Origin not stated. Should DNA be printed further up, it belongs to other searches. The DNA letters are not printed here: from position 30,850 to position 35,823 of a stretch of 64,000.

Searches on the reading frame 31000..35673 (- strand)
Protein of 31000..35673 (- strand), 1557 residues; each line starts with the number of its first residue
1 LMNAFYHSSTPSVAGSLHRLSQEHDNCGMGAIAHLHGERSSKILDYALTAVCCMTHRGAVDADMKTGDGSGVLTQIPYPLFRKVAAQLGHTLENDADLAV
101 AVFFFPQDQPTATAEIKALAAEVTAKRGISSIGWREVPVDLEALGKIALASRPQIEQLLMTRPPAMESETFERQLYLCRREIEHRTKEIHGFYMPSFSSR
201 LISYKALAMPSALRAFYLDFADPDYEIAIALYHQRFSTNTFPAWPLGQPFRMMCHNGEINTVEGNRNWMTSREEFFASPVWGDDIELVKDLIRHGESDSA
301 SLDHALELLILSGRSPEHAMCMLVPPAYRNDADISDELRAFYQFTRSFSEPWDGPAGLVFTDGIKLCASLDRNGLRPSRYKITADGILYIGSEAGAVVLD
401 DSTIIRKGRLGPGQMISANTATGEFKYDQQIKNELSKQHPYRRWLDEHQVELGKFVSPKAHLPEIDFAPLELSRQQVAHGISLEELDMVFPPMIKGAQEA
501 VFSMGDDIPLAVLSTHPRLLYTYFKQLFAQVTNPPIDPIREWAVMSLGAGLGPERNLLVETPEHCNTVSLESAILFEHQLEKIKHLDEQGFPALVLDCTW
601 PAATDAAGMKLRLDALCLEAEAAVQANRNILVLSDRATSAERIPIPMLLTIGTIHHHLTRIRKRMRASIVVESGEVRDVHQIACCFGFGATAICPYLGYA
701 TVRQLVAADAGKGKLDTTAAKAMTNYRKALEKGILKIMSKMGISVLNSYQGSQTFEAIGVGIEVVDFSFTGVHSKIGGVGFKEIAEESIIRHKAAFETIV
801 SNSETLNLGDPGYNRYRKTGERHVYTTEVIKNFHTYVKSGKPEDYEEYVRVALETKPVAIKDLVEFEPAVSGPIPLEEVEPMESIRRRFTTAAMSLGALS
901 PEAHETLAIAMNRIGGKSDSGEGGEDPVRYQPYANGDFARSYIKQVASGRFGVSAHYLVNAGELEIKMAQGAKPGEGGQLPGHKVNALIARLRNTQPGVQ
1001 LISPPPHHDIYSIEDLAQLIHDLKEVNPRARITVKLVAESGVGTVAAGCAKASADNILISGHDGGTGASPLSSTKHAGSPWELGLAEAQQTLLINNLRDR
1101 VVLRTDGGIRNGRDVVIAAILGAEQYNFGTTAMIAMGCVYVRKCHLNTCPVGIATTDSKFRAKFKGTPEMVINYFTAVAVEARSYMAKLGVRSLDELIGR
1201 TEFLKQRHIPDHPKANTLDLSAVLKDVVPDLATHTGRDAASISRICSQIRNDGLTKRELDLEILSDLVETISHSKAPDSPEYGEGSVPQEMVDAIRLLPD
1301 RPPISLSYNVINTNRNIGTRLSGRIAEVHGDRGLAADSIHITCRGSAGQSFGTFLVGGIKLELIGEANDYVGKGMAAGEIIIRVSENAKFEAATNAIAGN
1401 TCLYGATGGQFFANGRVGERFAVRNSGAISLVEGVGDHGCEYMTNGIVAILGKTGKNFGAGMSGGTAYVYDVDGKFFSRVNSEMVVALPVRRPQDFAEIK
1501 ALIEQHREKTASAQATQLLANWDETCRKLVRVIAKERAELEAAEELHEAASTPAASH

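Call 8: search_protein_families(library=pfam, proteins=[window:31000-35673:-], max_evalue=0.01)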
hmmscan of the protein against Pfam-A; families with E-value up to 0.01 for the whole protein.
window:31000-35673:- (1557 aa): 5 families
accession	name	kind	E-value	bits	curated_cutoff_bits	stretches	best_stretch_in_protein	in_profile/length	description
PF00310.26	GATase_2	-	2.2e-155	518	19.9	1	27-444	1-420/420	Glutamine amidotransferases class-II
PF01645.23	Glu_synthase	-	2.1e-144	481.7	20.4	1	824-1191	2-368/369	Conserved region in glutamate synthase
PF04898.20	Glu_syn_central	-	3.2e-105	352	22.8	1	475-760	2-276/277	Glutamate synthase central domain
PF01493.24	GXGXG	-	2.2e-75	252.8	32.5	1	1308-1492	1-185/190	GXGXG motif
PF01070.24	FMN_dh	-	0.00016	21.2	24.9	1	1046-1136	232-309/350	FMN-dependent dehydrogenase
